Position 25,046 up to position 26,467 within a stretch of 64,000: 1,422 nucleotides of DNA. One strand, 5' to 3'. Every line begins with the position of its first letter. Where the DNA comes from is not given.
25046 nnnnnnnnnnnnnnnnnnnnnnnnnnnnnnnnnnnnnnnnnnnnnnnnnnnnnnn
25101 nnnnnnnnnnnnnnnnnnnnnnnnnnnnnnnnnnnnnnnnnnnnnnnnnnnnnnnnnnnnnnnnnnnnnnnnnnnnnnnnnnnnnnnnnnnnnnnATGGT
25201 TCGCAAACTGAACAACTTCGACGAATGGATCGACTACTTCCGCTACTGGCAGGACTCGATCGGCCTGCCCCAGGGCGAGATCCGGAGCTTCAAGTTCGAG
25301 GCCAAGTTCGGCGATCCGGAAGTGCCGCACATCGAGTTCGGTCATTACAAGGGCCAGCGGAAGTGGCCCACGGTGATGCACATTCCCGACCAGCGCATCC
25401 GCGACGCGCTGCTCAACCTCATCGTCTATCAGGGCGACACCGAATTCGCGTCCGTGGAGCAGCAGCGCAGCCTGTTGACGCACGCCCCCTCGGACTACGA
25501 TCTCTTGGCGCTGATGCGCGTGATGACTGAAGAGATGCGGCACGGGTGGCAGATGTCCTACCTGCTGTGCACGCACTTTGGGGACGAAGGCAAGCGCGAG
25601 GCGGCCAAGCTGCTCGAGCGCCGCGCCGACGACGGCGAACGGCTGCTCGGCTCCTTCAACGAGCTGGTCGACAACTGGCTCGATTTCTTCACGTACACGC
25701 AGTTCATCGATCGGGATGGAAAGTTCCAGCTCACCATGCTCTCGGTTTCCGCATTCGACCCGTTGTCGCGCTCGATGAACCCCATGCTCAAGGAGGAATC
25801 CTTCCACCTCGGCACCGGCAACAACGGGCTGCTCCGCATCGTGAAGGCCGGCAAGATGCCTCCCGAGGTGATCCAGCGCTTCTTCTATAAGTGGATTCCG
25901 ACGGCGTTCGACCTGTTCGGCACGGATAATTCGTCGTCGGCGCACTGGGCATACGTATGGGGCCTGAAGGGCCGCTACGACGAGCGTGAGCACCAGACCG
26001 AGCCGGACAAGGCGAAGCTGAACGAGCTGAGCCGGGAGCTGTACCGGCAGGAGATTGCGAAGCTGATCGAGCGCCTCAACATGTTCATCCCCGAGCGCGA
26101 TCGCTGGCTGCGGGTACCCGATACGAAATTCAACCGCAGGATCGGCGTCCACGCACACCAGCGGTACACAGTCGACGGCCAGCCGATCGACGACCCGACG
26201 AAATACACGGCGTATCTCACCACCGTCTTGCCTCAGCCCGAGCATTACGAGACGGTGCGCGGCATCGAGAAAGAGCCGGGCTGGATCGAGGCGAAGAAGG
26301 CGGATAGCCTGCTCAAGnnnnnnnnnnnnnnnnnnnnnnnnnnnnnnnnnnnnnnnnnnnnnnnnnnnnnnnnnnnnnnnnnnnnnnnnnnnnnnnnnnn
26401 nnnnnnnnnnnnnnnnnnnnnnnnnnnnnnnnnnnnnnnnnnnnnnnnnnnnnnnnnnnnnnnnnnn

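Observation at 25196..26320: Short BoxB-like di-iron protein with all ligand motifs intact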

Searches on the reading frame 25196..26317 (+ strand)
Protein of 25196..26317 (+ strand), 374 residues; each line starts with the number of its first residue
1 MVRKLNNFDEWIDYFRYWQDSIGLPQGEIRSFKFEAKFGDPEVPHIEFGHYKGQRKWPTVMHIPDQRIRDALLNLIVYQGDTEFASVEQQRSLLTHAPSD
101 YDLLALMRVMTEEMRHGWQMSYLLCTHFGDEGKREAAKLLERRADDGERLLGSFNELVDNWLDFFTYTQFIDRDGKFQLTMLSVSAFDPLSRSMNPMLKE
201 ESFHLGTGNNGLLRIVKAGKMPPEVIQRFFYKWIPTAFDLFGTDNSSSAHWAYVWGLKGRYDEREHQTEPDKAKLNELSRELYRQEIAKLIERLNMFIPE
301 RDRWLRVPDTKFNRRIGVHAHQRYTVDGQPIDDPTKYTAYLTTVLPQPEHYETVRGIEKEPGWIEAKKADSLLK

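Call 4: search_protein_families(library=pfam, proteins=[window:25196-26317:+], max_evalue=1)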
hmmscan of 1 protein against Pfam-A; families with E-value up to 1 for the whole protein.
window:25196-26317:+ (374 aa): 1 family
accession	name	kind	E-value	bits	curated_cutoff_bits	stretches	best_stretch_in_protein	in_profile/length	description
PF05138.18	PaaA_PaaC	-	5.3e-14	52.5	28.5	1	66-302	12-229/263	Phenylacetic acid catabolic protein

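Call 5: search_protein_families(library=ncbifam, proteins=[window:25196-26317:+], max_evalue=1)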
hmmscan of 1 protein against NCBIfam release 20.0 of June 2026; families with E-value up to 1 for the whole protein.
window:25196-26317:+ (374 aa): 2 families
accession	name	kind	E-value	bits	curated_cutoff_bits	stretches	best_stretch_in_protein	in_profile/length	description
TIGR03225.1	benzo_boxB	equivalog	3.3e-64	217.5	499.1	3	45-218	85-256/471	benzoyl-CoA 2,3-epoxidase subunit BoxB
TIGR02156.2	PA_CoA_Oxy1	equivalog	4.7e-12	45.6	280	1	67-258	20-208/289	1,2-phenylacetyl-CoA epoxidase subunit PaaA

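Call 6: search_solved_structures(query=window:25196-26317:+, max_evalue=1, show_alignments=2)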
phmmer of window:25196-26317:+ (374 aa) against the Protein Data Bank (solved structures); distinct sequences matched with E-value up to 1: 6.
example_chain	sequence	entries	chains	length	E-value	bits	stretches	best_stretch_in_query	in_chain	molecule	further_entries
3per_A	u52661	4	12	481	5.1e-50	174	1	45-265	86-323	Benzoyl-CoA oxygenase component B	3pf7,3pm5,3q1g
4mud_A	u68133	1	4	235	1e-15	61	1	53-223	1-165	Ring oxydation complex/ phenylacetic acid degradation related protein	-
4ii4_A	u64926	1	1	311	9.7e-06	28.2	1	68-261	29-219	1,2-phenylacetyl-CoA epoxidase, subunit A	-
3pvr_A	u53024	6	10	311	2.3e-05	27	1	68-261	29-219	Phenylacetic acid degradation protein paaA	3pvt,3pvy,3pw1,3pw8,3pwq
4iit_A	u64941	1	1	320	2.4e-05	26.9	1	68-263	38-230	Phenylacetate-CoA oxygenase subunit PaaA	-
7ljg_A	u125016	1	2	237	0.95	11.8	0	137-198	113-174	Lectin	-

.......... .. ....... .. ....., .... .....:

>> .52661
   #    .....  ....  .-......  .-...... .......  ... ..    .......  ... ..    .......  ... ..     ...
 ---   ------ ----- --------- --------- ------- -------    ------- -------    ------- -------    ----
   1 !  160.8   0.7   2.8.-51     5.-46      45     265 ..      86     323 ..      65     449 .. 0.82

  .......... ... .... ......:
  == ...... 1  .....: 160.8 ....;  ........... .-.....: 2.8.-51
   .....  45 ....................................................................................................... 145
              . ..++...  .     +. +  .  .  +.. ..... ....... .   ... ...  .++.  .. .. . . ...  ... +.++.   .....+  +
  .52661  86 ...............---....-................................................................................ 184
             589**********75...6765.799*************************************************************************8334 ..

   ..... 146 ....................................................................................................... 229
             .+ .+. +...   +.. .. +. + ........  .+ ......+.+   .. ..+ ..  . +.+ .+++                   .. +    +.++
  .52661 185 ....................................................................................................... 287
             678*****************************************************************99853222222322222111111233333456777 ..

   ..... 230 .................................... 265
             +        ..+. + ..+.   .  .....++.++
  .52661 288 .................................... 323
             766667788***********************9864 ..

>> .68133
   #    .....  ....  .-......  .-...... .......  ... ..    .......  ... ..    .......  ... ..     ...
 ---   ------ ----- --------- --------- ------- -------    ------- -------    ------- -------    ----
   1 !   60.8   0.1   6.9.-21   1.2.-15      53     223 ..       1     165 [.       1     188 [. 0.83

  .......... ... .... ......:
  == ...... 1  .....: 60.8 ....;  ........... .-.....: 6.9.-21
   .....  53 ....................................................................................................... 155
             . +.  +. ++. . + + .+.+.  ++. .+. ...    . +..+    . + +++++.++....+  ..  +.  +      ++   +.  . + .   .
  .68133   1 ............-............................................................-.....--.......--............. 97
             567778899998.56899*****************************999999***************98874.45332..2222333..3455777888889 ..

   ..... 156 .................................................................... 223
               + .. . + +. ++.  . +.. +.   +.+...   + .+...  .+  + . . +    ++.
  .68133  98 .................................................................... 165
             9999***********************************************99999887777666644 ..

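Call 11: find_homologous_proteins(query=window:25196-26317:+, max_evalue=0.00001)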
Query window:25196-26317:+ (374 aa): 7159 proteins with E <= 0.00001 among 8000 candidates; the best 120 are listed.
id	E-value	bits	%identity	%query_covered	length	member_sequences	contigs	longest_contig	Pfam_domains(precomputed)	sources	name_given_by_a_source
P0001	3.3e-246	835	94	100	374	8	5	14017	PF05138.19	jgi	jgi:benzoyl-CoA 2,3-dioxygenase component B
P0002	4.5e-245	831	94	100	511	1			PF05138.19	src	-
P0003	1.1e-243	826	93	100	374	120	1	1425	PF05138.19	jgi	-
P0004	1.0e-241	820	93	100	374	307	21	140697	PF05138.19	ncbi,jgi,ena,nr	ncbi:MAG: hypothetical protein DMD46_11950 [Gemmatimonadetes bacterium]|nr:MAG: hypothetical protein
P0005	1.4e-234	796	90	100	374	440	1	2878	PF05138.19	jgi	jgi:benzoyl-CoA 2,3-dioxygenase component B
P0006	2.0e-233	793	90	100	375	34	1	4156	PF05138.19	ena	-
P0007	5.5e-228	775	88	100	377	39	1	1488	PF05138.19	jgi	-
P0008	3.2e-227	772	87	100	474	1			PF05138.19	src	-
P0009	9.3e-226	767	86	100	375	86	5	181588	PF05138.19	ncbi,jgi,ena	-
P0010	4.0e-222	755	86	99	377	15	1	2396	PF05138.19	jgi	jgi:benzoyl-CoA 2,3-epoxidase subunit B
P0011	2.0e-221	753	86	99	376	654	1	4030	PF05138.19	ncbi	-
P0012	1.7e-220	750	86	100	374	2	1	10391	PF05138.19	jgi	jgi:benzoyl-CoA 2,3-dioxygenase component B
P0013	2.1e-220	750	85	100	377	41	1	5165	PF05138.19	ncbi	-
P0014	1.4e-219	747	85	100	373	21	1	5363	PF05138.19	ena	-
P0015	2.4e-219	746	85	99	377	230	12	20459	PF05138.19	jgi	jgi:benzoyl-CoA 2,3-dioxygenase component B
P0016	7.7e-219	745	85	100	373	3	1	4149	PF05138.19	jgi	jgi:benzoyl-CoA 2,3-dioxygenase component B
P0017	2.4e-218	743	85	100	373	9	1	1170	PF05138.19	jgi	-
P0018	7.1e-218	741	84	99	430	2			PF05138.19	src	-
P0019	8.5e-217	738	85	99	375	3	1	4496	PF05138.19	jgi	jgi:benzoyl-CoA 2,3-dioxygenase component B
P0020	5.0e-216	735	85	99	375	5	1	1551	PF05138.19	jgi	-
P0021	3.9e-215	732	87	94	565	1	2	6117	PF13653.13,PF03009.24,PF05138.19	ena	-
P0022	5.1e-215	732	85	100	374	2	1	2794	PF05138.19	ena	-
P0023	6.9e-215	732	85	99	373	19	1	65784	PF05138.19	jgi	jgi:benzoyl-CoA 2,3-dioxygenase component B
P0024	1.5e-214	731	83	100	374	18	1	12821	PF05138.19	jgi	jgi:benzoyl-CoA 2,3-dioxygenase component B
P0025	3.7e-213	726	84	99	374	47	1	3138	PF05138.19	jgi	-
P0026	1.3e-211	721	84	100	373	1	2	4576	PF05138.19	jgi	jgi:benzoyl-CoA 2,3-epoxidase subunit B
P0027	1.7e-210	717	83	99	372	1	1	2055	PF05138.19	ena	-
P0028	8.4e-210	715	82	100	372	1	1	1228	PF05138.19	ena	-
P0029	4.1e-209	713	82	99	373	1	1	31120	PF05138.19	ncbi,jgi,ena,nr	ncbi:MAG TPA: Phenylacetic acid catabolic protein [Gemmatimonadales bacterium]|nr:Phenylacetic acid 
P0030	3.2e-208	710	81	100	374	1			PF05138.19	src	-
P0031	5.4e-206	702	85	94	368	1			PF05138.19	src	-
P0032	6.3e-204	695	80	99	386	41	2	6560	PF05138.19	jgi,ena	-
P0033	1.6e-203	694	79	99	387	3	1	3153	PF05138.19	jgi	jgi:benzoyl-CoA 2,3-dioxygenase component B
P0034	1.3e-202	691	79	100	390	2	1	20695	PF05138.19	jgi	jgi:benzoyl-CoA 2,3-dioxygenase component B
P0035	3.4e-202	690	78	99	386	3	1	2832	PF05138.19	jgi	jgi:benzoyl-CoA 2,3-dioxygenase component B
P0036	8.4e-202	688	80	99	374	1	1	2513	PF05138.19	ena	-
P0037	1.3e-201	688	81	99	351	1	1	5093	PF05138.19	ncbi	-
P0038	1.4e-198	678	81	95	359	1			PF05138.19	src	-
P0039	3.9e-197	673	77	99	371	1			PF05138.19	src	-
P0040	2.9e-196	670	78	100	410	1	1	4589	PF05138.19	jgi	jgi:benzoyl-CoA 2,3-dioxygenase component B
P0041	4.1e-195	666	87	87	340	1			PF05138.19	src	-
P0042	4.2e-193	660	77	98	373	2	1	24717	PF05138.19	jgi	jgi:benzoyl-CoA 2,3-dioxygenase component B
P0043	2.8e-191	654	74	98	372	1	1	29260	PF05138.19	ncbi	-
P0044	5.4e-191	653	83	88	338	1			PF05138.19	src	-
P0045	1.4e-190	652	73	99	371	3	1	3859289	PF05138.19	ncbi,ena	-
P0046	1.5e-190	651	73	99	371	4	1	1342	PF05138.19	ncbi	-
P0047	1.6e-190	651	73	99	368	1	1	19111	PF05138.19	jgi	jgi:benzoyl-CoA 2,3-dioxygenase component B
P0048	4.1e-190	650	74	98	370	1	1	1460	PF05138.19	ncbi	-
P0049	3.5e-189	647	74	99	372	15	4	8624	PF05138.19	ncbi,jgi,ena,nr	ncbi:MAG: hypothetical protein A3I79_00935 [Gemmatimonadetes bacterium RIFCSPLOWO2_02_FULL_71_11]|nr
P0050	7.6e-189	646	73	99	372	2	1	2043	PF05138.19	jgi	jgi:benzoyl-CoA 2,3-dioxygenase component B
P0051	7.9e-189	646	73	98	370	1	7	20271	PF05138.19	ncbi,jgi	jgi:benzoyl-CoA 2,3-dioxygenase component B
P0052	8.6e-188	642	73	98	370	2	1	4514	PF05138.19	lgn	-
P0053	9.5e-188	642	73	99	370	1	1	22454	PF05138.19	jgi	jgi:benzoyl-CoA 2,3-dioxygenase component B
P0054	9.5e-188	642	74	98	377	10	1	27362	PF05138.19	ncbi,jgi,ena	-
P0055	3.5e-187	640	73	98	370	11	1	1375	PF05138.19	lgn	-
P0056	1.0e-186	639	71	98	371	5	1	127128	PF05138.19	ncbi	-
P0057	1.1e-186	639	74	99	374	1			PF05138.19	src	-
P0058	1.3e-186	638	75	98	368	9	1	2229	PF05138.19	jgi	jgi:benzoyl-CoA 2,3-epoxidase subunit B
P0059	1.5e-186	638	72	99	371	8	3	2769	PF05138.19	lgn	-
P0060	1.7e-186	638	72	99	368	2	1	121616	PF05138.19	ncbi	-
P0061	3.6e-186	637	73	98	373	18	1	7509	PF05138.19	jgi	jgi:benzoyl-CoA 2,3-dioxygenase component B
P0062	4.8e-186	637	72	99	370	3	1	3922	PF05138.19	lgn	-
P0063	6.0e-186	636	73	99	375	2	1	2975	PF05138.19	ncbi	-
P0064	1.3e-185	635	74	98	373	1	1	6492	PF05138.19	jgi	jgi:benzoyl-CoA 2,3-dioxygenase component B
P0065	2.2e-185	634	72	98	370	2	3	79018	PF05138.19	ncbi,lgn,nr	ncbi:MAG: hypothetical protein GTN62_11890 [Gemmatimonadales bacterium]|nr:hypothetical protein [Gem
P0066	2.7e-185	634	72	98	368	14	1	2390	PF05138.19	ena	-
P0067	3.2e-185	634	79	91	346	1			PF05138.19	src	-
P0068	4.5e-185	633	72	98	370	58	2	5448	PF05138.19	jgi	jgi:benzoyl-CoA 2,3-dioxygenase component B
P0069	5.0e-185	633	71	98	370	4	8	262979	PF05138.19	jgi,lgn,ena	jgi:benzoyl-CoA 2,3-dioxygenase component B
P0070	5.3e-185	633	74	98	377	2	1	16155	PF05138.19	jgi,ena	-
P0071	6.0e-185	633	73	98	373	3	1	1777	PF05138.19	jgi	jgi:benzoyl-CoA 2,3-dioxygenase component B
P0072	6.1e-185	633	72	98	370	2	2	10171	PF05138.19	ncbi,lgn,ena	-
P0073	7.5e-185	633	73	98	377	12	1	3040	PF05138.19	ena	-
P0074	8.6e-185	633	73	98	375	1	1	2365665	PF05138.19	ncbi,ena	-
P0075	9.6e-185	632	89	81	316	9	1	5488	PF05138.19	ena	-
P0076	9.8e-185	632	73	98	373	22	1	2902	PF05138.19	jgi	jgi:benzoyl-CoA 2,3-dioxygenase component B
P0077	3.3e-184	631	72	99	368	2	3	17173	PF05138.19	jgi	jgi:benzoyl-CoA 2,3-dioxygenase component B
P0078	3.8e-184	630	73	98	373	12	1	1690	PF05138.19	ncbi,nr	ncbi:MAG: Phenylacetic acid catabolic protein [Gemmatimonadales bacterium]|nr:Phenylacetic acid cata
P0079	7.4e-184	629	72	98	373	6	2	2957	PF05138.19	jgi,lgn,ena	-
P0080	8.3e-184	629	72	98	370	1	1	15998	PF05138.19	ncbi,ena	-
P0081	1.3e-183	629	71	98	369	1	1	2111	PF05138.19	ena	-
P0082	3.5e-183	627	71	98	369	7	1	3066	PF05138.19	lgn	-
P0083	4.2e-183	627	72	98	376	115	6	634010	PF05138.19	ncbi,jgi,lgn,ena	-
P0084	4.3e-183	627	73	99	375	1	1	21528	PF05138.19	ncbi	-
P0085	4.4e-183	627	72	98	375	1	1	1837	PF05138.19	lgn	-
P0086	4.9e-183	627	71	98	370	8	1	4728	PF05138.19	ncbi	-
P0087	8.9e-183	626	72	98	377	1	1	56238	PF05138.19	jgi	jgi:benzoyl-CoA 2,3-dioxygenase component B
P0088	1.1e-182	626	72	99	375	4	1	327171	PF05138.19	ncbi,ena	-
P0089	1.5e-182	625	73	99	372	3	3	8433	PF05138.19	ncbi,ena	ncbi:MAG: Phenylacetic acid catabolic protein [Gemmatimonadota bacterium]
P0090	2.6e-182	624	72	98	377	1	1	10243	PF05138.19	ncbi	-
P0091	3.5e-182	624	73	98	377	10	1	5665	PF05138.19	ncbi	-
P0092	3.9e-182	624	72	99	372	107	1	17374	PF05138.19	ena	-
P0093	5.9e-182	623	72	99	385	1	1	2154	PF05138.19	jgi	jgi:benzoyl-CoA 2,3-dioxygenase component B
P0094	6.6e-182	623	71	98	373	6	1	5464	PF05138.19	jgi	jgi:benzoyl-CoA 2,3-dioxygenase component B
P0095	1.1e-181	622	70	98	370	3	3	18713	PF05138.19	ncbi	-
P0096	1.3e-181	622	72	98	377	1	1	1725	PF05138.19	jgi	jgi:benzoyl-CoA 2,3-dioxygenase component B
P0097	1.5e-181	622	71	99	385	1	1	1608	PF05138.19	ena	-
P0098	2.2e-181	621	69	99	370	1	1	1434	PF05138.19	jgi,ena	-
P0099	2.3e-181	621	72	99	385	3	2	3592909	PF05138.19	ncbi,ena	-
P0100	6.1e-181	620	71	99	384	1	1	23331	PF05138.19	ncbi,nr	ncbi:MAG TPA: Phenylacetic acid catabolic protein [Gemmatimonadales bacterium]|nr:Phenylacetic acid 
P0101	8.8e-181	619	72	98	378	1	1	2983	PF05138.19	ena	-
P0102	8.9e-181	619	85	84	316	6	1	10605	PF05138.19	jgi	jgi:benzoyl-CoA 2,3-dioxygenase component B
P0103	9.3e-181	619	69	98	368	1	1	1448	PF05138.19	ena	-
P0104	1.1e-180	619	73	96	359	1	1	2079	PF05138.19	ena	-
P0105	1.2e-180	619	71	98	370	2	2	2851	PF05138.19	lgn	-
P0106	1.7e-180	618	71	99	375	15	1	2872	PF05138.19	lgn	-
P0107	2.7e-180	618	70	98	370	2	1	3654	PF05138.19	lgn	-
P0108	3.1e-180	617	70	98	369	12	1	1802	PF05138.19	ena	-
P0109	3.6e-180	617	72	98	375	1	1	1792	PF05138.19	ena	-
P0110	4.1e-180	617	70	98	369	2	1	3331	PF05138.19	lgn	-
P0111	5.0e-180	617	71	99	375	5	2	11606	PF05138.19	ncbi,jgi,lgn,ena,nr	ncbi:MAG TPA: Phenylacetic acid catabolic protein [Gemmatimonadales bacterium]|nr:Phenylacetic acid 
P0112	6.4e-180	616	68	98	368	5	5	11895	PF05138.19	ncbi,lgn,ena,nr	ncbi:MAG: phenylacetate-CoA oxygenase subunit PaaI [Gemmatimonadetes bacterium]|nr:phenylacetate-CoA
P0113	1.7e-179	615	72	99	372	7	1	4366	PF05138.19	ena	-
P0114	1.8e-179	615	71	99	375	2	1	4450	PF05138.19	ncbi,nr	ncbi:MAG: hypothetical protein E4H37_06625 [Gemmatimonadales bacterium]|nr:MAG: hypothetical protein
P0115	1.8e-179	615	70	98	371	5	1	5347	PF05138.19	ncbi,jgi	jgi:benzoyl-CoA 2,3-dioxygenase component B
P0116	2.3e-179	615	70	98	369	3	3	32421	PF05138.19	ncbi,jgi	jgi:benzoyl-CoA 2,3-dioxygenase component B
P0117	2.6e-179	614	70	99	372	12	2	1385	PF05138.19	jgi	-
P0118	2.8e-179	614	71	99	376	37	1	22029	PF05138.19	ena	-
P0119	3.9e-179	614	69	98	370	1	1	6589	PF05138.19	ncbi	-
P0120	6.1e-179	613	71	99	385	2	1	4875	PF05138.19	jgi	jgi:benzoyl-CoA 2,3-epoxidase subunit B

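Call 14: find_related_loci(query=window:25196-26317:+, collection=genome_contigs, flank=10000)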
Query window:25196-26317:+ (374 aa) in genome_contigs; peptide patterns used: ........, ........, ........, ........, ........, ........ (x = any residue, [..] = any of these).
600 stretches matched a pattern (row limit reached: there are more); 596 encode a relative of the query (tblastn E <= 1e-3); the best 80 are kept; 80 distinct loci.
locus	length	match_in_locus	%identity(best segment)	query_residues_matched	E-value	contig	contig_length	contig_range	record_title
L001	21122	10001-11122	95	1-374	0e+0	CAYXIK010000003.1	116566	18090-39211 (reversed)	MAG TPA_asm: uncultured Gemmatimonadaceae bacterium isolate binchicken_co185_182 genome assembly, contig: NODE_212_lengt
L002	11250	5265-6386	94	1-374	0e+0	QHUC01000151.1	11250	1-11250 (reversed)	MAG: Gemmatimonadetes bacterium isolate AG37 14_0929_12_40cm_scaffold_7386_curated, whole genome shotgun sequence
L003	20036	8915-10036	94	1-374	0e+0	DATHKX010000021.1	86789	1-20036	MAG TPA_asm: Gemmatimonadales bacterium isolate SMAG_U12591 k141_38723, whole genome shotgun sequence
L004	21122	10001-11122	90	1-374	0e+0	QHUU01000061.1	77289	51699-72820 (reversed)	MAG: Gemmatimonadetes bacterium isolate AG20 14_0903_12_20cm_scaffold_61_curated, whole genome shotgun sequence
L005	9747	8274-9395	90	1-374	0e+0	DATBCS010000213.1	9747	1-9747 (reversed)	MAG TPA_asm: Gemmatimonadales bacterium isolate SMAG_U5791 k141_3100712, whole genome shotgun sequence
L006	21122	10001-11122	89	1-374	0e+0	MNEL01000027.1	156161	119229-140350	MAG: Gemmatimonadetes bacterium 13_1_40CM_69_22 13_1_40cm_scaffold_0, whole genome shotgun sequence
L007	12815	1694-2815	88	1-374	0e+0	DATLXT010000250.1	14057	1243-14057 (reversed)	MAG TPA_asm: Gemmatimonadales bacterium isolate SMAG_U13253 k141_425815, whole genome shotgun sequence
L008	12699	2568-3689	88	1-374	0e+0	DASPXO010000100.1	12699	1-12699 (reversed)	MAG TPA_asm: Gemmatimonadales bacterium isolate SMAG_U11569 k141_424666, whole genome shotgun sequence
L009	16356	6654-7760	86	1-370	0e+0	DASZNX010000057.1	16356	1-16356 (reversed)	MAG TPA_asm: Gemmatimonadales bacterium isolate SMAG_U5929 k141_404581, whole genome shotgun sequence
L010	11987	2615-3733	86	1-372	0e+0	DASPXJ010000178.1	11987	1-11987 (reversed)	MAG TPA_asm: Gemmatimonadales bacterium isolate SMAG_U11564 k141_1126784, whole genome shotgun sequence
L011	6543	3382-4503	86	1-372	0e+0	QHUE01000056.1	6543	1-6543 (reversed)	MAG: Gemmatimonadetes bacterium isolate AG35 14_0903_16_40cm_scaffold_13821_curated, whole genome shotgun sequence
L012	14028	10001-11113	87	1-372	0e+0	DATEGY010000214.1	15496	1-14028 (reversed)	MAG TPA_asm: Gemmatimonadales bacterium isolate SMAG_U8797 k141_715081, whole genome shotgun sequence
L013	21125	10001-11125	86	1-372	0e+0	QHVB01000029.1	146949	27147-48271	MAG: Gemmatimonadetes bacterium isolate AG14 14_0929_12_30cm_scaffold_23_curated, whole genome shotgun sequence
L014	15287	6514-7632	86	1-374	0e+0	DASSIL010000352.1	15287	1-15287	MAG TPA_asm: Gemmatimonadales bacterium isolate SMAG_U1086 k141_103490, whole genome shotgun sequence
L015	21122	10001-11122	86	1-372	0e+0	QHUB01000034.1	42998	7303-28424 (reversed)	MAG: Gemmatimonadetes bacterium isolate AG38 14_0903_02_30cm_scaffold_324_curated, whole genome shotgun sequence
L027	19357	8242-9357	79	1-372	0e+0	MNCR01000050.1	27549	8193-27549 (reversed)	MAG: Candidatus Rokubacteria bacterium 13_2_20CM_69_15_1 13_2_20cm_scaffold_1592, whole genome shotgun sequence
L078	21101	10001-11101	64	1-368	3e-154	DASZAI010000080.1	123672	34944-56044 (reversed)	MAG TPA_asm: Terriglobia bacterium isolate SMAG_U6384 k141_455344, whole genome shotgun sequence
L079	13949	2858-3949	65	4-368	2e-154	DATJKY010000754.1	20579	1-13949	MAG TPA_asm: Terriglobia bacterium isolate SMAG_U15605 k141_4160075, whole genome shotgun sequence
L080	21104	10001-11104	63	4-372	1e-153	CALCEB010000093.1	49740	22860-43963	MAG TPA_asm: uncultured Acidobacteria bacterium isolate SRR5457059_bin.137_CONCOCT_v1.1_MAG genome assembly, contig: ERZ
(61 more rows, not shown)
